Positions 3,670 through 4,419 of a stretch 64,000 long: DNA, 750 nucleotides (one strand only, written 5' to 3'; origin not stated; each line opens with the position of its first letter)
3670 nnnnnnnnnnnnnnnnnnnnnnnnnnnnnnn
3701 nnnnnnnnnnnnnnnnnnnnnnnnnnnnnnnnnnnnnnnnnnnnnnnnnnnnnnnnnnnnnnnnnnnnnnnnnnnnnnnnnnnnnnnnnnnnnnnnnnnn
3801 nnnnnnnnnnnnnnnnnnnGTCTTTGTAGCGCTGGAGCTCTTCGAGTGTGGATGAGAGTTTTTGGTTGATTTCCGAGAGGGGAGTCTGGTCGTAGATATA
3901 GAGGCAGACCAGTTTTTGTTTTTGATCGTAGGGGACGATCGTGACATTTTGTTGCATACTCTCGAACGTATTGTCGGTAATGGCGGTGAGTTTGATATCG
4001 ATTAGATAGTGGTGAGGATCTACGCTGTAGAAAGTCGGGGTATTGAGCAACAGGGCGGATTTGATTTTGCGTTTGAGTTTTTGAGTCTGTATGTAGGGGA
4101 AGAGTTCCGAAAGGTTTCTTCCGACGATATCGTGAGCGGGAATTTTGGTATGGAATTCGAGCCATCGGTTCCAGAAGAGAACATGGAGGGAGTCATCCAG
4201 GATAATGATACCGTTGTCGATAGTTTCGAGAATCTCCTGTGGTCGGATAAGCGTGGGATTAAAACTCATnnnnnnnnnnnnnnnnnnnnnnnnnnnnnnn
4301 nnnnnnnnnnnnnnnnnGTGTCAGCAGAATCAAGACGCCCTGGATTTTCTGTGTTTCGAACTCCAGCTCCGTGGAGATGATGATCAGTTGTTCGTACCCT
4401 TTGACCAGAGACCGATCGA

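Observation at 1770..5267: Four-gene overlapping operon: CheY-like, CheC-like phosphatase, soluble PAS kinase, REC-PAS-GGDEF cyclase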

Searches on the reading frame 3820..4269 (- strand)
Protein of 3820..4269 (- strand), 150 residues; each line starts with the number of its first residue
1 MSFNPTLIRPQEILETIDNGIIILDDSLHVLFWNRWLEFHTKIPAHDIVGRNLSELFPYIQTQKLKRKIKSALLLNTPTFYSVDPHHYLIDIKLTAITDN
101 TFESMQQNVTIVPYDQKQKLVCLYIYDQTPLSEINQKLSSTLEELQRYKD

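Call 38: find_homologous_proteins(query=window:3820-4269:-, max_evalue=0.001)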
Query seq(150 aa) (150 aa): 10 proteins with E <= 0.001 among 69 candidates.
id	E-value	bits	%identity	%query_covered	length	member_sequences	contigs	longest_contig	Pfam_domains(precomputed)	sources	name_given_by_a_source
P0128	3.3e-81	288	87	100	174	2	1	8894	PF00989.32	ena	-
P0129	2.4e-41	159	53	93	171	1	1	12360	PF00989.32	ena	-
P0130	3.3e-39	152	54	92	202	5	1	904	PF00989.32,PF00990.27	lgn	-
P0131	2.1e-38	150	55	82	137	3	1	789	-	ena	-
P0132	3.9e-32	129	46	95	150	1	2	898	PF13426.14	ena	-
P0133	6.5e-29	119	50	79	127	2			PF13426.14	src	-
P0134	8.4e-21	93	54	53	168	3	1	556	PF00990.27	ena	-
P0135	3.8e-20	90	57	55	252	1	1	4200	PF00990.27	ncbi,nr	ncbi:MAG: GGDEF domain-containing protein, partial [Campylobacteraceae bacterium]|nr:GGDEF domain-co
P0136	1.7e-14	72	56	44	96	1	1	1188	PF00989.32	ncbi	-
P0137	3.1e-5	42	56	30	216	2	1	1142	PF00990.27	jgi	jgi:diguanylate cyclase (GGDEF)-like protein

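Call 46: search_protein_representatives(protein=window:3820-4269:-)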
Query: 150 residues. Proteins with E-value up to 0.001 (for the whole library): 1566; up to 1e-10: 186; up to 1e-30: 14. The best 150 are listed.
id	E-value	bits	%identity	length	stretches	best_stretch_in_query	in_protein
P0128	1.1e-81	288.3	87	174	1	1-150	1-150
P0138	6.2e-45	169.1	55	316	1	6-149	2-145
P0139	5.8e-44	166.0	57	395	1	9-150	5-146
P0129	7.7e-42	159.1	54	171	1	12-147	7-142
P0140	8.3e-37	142.8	50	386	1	13-147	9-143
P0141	1.2e-36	142.3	50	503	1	13-147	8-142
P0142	2.4e-35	138.0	48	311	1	9-146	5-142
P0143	3.4e-34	134.3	47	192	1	13-147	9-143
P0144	3.1e-33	131.2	41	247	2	13-147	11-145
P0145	6.2e-33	130.2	46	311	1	13-147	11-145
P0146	2.3e-32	128.3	47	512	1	13-147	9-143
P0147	1.4e-31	125.8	44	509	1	10-143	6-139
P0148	3.1e-31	124.7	47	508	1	10-147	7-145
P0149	9.1e-31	123.2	44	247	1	6-145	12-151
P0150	1.9e-30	122.1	36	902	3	10-144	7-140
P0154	2.1e-29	118.7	46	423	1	11-148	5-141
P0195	2.6e-21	92.5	39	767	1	13-143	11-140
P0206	5.0e-19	85.1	35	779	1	14-149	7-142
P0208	1.6e-18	83.4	40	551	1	12-139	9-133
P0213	3.1e-18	82.5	35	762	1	12-148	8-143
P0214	3.4e-18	82.4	36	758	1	11-140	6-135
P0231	8.2e-17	77.9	30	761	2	10-141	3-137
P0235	4.4e-16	75.5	36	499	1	9-145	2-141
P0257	1.0e-14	71.1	34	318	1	12-140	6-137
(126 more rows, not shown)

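Call 48: search_protein_families(library=pfam, proteins=[P0214, P0213, P0231, P0195, P0206, P0150, P0208, P0235, P0154, P0257], max_evalue=0.001)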
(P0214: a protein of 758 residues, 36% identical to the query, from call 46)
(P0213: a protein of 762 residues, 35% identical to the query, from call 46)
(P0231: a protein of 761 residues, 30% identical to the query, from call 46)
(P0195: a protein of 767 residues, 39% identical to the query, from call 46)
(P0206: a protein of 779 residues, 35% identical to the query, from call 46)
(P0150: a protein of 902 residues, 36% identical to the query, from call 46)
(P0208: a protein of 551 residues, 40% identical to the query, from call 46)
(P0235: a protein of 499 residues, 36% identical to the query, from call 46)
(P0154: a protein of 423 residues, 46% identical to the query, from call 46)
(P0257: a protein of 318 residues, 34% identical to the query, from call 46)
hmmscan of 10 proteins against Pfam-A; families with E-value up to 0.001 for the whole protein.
P0214 (758 aa): 7 families
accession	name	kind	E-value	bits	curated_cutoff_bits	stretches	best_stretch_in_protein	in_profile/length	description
PF00563.25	EAL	-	6.6e-60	202.8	31.3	1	316-543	4-236/236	EAL domain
PF00990.26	GGDEF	-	1.5e-09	38.2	23.8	1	148-290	3-158/161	Diguanylate cyclase, GGDEF domain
PF08448.16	PAS_4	-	6.3e-07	30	23.1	1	9-66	1-58/110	PAS fold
PF13690.11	CheX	-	1.1e-06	29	27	0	623-690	3-68/94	Chemotaxis phosphatase CheX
PF00989.32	PAS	-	1.5e-06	28.6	22.6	1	6-57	4-55/113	PAS fold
PF04509.17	CheC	-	2.1e-05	24.8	22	1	564-598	2-36/38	CheC-like family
PF13426.13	PAS_9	-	0.00023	21.8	27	1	14-124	2-102/103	PAS domain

P0213 (762 aa): 7 families
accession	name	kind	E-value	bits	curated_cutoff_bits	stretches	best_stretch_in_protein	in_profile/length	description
PF02518.31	HATPase_c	-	8.3e-22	78.2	26.4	1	268-377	4-108/111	Histidine kinase-, DNA gyrase B-, and HSP90-like ATPase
PF00072.30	Response_reg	-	1.8e-20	73.6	30.2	1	518-631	1-109/111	Response regulator receiver domain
PF00512.31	HisKA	-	3.6e-17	62.6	26.9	1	154-217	2-65/66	His Kinase A (phospho-acceptor) domain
PF13426.13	PAS_9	-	4.4e-05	24.2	27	1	16-72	3-57/103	PAS domain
PF08448.16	PAS_4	-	0.00011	22.8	23.1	1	10-68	1-59/110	PAS fold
PF00989.32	PAS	-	0.00014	22.3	22.6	1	9-65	6-62/113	PAS fold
PF01627.28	Hpt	-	0.00053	20.6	24.6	0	674-753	2-83/84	Hpt domain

P0231 (761 aa): 7 families
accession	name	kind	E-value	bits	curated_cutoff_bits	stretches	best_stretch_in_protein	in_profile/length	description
PF13426.13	PAS_9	-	1.7e-26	92.9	27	2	295-395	2-103/103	PAS domain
PF00989.32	PAS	-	6.3e-24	84.6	22.6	3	284-393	1-113/113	PAS fold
PF08448.16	PAS_4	-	3.1e-21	76.1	23.1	3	149-255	5-109/110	PAS fold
PF13188.13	PAS_8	-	1.7e-15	56.7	21.8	1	284-341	1-55/65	PAS domain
PF07730.19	HisKA_3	-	2.4e-08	34.8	24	1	556-619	1-67/68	Histidine kinase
PF08447.18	PAS_3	-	3.1e-07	31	25.6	0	162-246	2-87/89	PAS fold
PF02518.31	HATPase_c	-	3.3e-06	28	26.4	1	662-754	5-109/111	Histidine kinase-, DNA gyrase B-, and HSP90-like ATPase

P0195 (767 aa): 5 families
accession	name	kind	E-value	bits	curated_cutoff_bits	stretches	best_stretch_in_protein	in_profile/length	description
PF02518.31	HATPase_c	-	4.1e-24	85.6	26.4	1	261-372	2-108/111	Histidine kinase-, DNA gyrase B-, and HSP90-like ATPase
PF00072.30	Response_reg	-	1.7e-19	70.5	30.2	1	515-628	1-109/111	Response regulator receiver domain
PF00512.31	HisKA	-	7.7e-17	61.5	26.9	1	149-212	2-65/66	His Kinase A (phospho-acceptor) domain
PF01627.28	Hpt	-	2.3e-05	25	24.6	1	666-728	1-63/84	Hpt domain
PF13426.13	PAS_9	-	0.00042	21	27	0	17-76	2-64/103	PAS domain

P0206 (779 aa): 7 families
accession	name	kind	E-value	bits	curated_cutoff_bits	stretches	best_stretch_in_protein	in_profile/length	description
PF13426.13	PAS_9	-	3.3e-20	72.7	27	1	435-530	3-103/103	PAS domain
PF02518.31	HATPase_c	-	3.4e-18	66.5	26.4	1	666-778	2-109/111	Histidine kinase-, DNA gyrase B-, and HSP90-like ATPase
PF13188.13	PAS_8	-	4.7e-14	52.1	21.8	1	426-468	4-43/65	PAS domain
PF00989.32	PAS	-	2.8e-12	47.1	22.6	1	424-482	2-60/113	PAS fold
PF08448.16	PAS_4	-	1.3e-06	29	23.1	0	429-484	1-56/110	PAS fold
PF12860.13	PAS_7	-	1.6e-06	28.7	27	0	159-265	11-114/115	PAS fold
PF08447.18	PAS_3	-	7.1e-05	23.4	25.6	0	446-514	2-77/89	PAS fold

P0150 (902 aa): 9 families
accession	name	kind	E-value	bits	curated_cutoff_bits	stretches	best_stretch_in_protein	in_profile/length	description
PF13426.13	PAS_9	-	1e-40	138.6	27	4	151-251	2-103/103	PAS domain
PF00989.32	PAS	-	3.1e-36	124.2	22.6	4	143-249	4-113/113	PAS fold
PF13188.13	PAS_8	-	7.1e-23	80.1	21.8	2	141-181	2-44/65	PAS domain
PF08448.16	PAS_4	-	4.9e-21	75.5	23.1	1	146-253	1-109/110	PAS fold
PF02518.31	HATPase_c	-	8.4e-17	62.1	26.4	1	785-899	4-109/111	Histidine kinase-, DNA gyrase B-, and HSP90-like ATPase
PF08447.18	PAS_3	-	1.2e-14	54.7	25.6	2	443-526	3-88/89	PAS fold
PF12860.13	PAS_7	-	6.5e-13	49.3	27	0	556-588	6-38/115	PAS fold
PF00512.31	HisKA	-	1.2e-07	32.1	26.9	1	669-732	2-60/66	His Kinase A (phospho-acceptor) domain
PF24820.1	Diguanyl_cycl_sensor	-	0.00024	21.5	28.1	0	151-206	7-59/109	Diguanylate cyclase-like sensor domain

P0208 (551 aa): 3 families
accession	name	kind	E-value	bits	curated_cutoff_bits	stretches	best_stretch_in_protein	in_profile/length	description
PF00563.25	EAL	-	2.8e-63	213.9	31.3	1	314-542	3-236/236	EAL domain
PF00990.26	GGDEF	-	2.7e-16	60.2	23.8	1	147-290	3-159/161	Diguanylate cyclase, GGDEF domain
PF00989.32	PAS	-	0.00054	20.4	22.6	0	14-74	10-70/113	PAS fold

P0235 (499 aa): 5 families
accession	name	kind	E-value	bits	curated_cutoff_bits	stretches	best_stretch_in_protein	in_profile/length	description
PF13426.13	PAS_9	-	4.6e-23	81.9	27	3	295-395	2-103/103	PAS domain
PF08448.16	PAS_4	-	2.4e-16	60.4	23.1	0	7-126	1-107/110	PAS fold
PF00989.32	PAS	-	8.9e-16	58.3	22.6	1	285-364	2-81/113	PAS fold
PF13188.13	PAS_8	-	2.5e-12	46.7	21.8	1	285-324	2-38/65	PAS domain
PF08447.18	PAS_3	-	7.8e-09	36.1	25.6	1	162-247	2-88/89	PAS fold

P0154 (423 aa): 6 families
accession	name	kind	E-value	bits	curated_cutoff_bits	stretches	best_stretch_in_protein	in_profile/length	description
PF00990.26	GGDEF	-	1.4e-42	145.6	23.8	1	267-419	2-161/161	Diguanylate cyclase, GGDEF domain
PF13426.13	PAS_9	-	3.1e-20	72.8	27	1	158-258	4-103/103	PAS domain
PF00989.32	PAS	-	3e-17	63.1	22.6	1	158-256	14-113/113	PAS fold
PF08448.16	PAS_4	-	1.1e-11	45.3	23.1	1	156-260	6-109/110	PAS fold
PF08447.18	PAS_3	-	2.2e-10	41.1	25.6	1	169-252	3-88/89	PAS fold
PF13188.13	PAS_8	-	6.5e-05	23.1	21.8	0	5-29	4-28/65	PAS domain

P0257 (318 aa): 4 families
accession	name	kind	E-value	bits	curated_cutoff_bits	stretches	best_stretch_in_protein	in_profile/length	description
PF08448.16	PAS_4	-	3.1e-08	34.3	23.1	1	13-128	6-108/110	PAS fold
PF00989.32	PAS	-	1.2e-05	25.8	22.6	1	5-65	4-64/113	PAS fold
PF13188.13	PAS_8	-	0.00013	22.2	21.8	1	4-60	3-58/65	PAS domain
PF13426.13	PAS_9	-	0.00061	20.5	27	0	14-127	3-103/103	PAS domain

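Call 51: find_encoding_contigs(protein=P0214, flank=6000, max_places=3)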
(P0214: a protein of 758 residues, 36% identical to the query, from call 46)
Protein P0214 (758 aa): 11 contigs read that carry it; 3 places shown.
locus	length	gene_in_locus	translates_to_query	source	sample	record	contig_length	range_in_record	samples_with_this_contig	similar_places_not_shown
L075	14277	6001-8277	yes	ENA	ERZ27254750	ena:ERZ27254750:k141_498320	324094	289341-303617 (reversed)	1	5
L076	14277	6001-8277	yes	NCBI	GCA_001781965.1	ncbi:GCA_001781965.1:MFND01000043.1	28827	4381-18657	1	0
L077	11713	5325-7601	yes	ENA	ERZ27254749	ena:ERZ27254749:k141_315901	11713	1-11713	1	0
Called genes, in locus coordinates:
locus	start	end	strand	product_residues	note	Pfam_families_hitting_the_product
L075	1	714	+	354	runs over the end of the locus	-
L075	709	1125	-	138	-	-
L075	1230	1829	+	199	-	PF00034:Cytochrom_C, PF13442:Cytochrome_CBB3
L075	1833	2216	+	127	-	PF01361:Tautomerase (faint), PF14552:Tautomerase_2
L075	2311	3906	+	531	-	PF00989:PAS, PF08448:PAS_4, PF13188:PAS_8 (faint), PF13426:PAS_9 (weak), PF08448:PAS_4, PF00512:HisKA, PF02518:HATPase_c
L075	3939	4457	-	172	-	PF00210:Ferritin (faint), PF02915:Rubrerythrin, PF21349:RUBY_RBDX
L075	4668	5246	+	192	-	PF00484:Pro_CA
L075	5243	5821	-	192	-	PF00440:TetR_N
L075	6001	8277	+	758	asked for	PF00989:PAS (weak), PF08448:PAS_4 (weak), PF13690:CheX (faint), PF00990:GGDEF, PF00563:EAL, PF04509:CheC (faint)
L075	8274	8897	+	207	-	-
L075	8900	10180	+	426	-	PF00989:PAS (faint), PF08448:PAS_4 (faint), PF13426:PAS_9, PF00990:GGDEF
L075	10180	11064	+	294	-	PF02517:Rce1-like (weak)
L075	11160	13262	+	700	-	PF00027:cNMP_binding, PF08448:PAS_4 (faint), PF13426:PAS_9 (weak), PF08447:PAS_3, PF00512:HisKA, PF02518:HATPase_c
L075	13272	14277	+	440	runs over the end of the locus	PF00072:Response_reg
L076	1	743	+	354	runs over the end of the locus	-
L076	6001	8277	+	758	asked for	PF00989:PAS (weak), PF08448:PAS_4 (weak), PF13690:CheX (faint), PF00990:GGDEF, PF00563:EAL, PF04509:CheC (faint)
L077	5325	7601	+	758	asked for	PF00989:PAS (weak), PF08448:PAS_4 (weak), PF13690:CheX (faint), PF00990:GGDEF, PF00563:EAL, PF04509:CheC (faint)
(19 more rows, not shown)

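Call 83: predict_structure(alignment_id=A2)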
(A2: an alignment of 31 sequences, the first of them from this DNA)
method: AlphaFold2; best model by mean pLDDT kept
length: 145 residues; sequences in the alignment: 31
mean_pLDDT: 91.3   pTM: 0.82
mean pLDDT of the five models: 91.3, 90.8, 89.8, 88.9, 88.3
residues with pLDDT >= 90: 115; 70-90: 20; 50-70: 9; < 50: 1
segments of 3 or more residues with pLDDT < 50: none
pLDDT, mean of each block of 10 residues (from residue 1): 60 87 98 97 97 95 96 97 80 86 94 97 96 94 97
secondary structure, 60 per line:
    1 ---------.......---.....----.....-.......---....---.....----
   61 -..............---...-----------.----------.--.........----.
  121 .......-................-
elements in order: H10-16 E20-24 E29-33 H35-41 H45-48 H53-56 H62-75 E79-81 E107-115 E120-127 H129-144

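Call 86: fold_search(model_id=the predicted structure, library=pdb)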
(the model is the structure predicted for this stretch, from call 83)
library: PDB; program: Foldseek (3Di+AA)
matches with E <= 10: 1138; with E <= 0.001: 290
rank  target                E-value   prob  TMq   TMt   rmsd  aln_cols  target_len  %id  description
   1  9qq6_A                1.1e-07  1.00  0.67  0.22   4.4       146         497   15  Structure of the Azotobacter vinelandii NifL-NifA complex (released 2025-06-18)
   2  7r5n_A                3.2e-07  1.00  0.63  0.62   5.2       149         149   14  Crystal structure of the full-length short LOV protein PF5-LOV from Pseudomonas fluorescens (dark state) (released 2023-08-23)
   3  6gg9_A                3.4e-07  1.00  0.59  0.63   5.6       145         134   15  Crystal structures of a short blue light photoreceptor protein PpSB1-LOV mutant (dark state) - R61H/R66I (released 2018-07-25)
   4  3mxq_C                4.4e-07  1.00  0.57  0.65   6.0       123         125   25  Crystal structure of sensory box sensor histidine kinase from Vibrio cholerae (released 2010-05-26)
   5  3mxq_A                4.4e-07  1.00  0.57  0.64   6.1       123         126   26  Crystal structure of sensory box sensor histidine kinase from Vibrio cholerae (released 2010-05-26)
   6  8a36_A                4.7e-07  1.00  0.62  0.67   5.0       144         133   15  Crystal structure of PpSB1-LOV-K117E mutant (dark state), monoclinic form (released 2023-07-05)
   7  6gg9_B                6.4e-07  1.00  0.60  0.64   5.5       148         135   15  Crystal structures of a short blue light photoreceptor protein PpSB1-LOV mutant (dark state) - R61H/R66I (released 2018-07-25)
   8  7r4s_B                6.8e-07  1.00  0.62  0.67   4.9       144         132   14  Crystal structure of PpSB1-LOV-I48T mutant (dark state) (released 2022-12-21)
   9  4gcz_A                6.8e-07  1.00  0.62  0.28   5.5       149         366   16  Structure of a blue-light photoreceptor (released 2013-06-19)
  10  7r4s_D                7.7e-07  1.00  0.62  0.66   5.3       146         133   14  Crystal structure of PpSB1-LOV-I48T mutant (dark state) (released 2022-12-21)
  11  7r5n_B                7.7e-07  1.00  0.61  0.59   5.2       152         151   13  Crystal structure of the full-length short LOV protein PF5-LOV from Pseudomonas fluorescens (dark state) (released 2023-08-23)
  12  4gcz_B                7.7e-07  1.00  0.61  0.27   5.8       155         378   17  Structure of a blue-light photoreceptor (released 2013-06-19)
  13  9vf7_B                9.3e-07  1.00  0.58  0.60   5.4       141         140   19  Structure of Meiothermus ruber Mrub_1259 LOV domain with N- and C-terminal alpha helices (MrLOVe) (released 2025-06-25)
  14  5j3w_A                1.2e-06  1.00  0.62  0.66   5.2       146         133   15  Crystal structures reveal signaling states of a short blue light photoreceptor protein PpSB1-LOV (dark state) (released 2016-06-22)
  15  7r4s_C                1.4e-06  1.00  0.63  0.68   5.0       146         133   13  Crystal structure of PpSB1-LOV-I48T mutant (dark state) (released 2022-12-21)
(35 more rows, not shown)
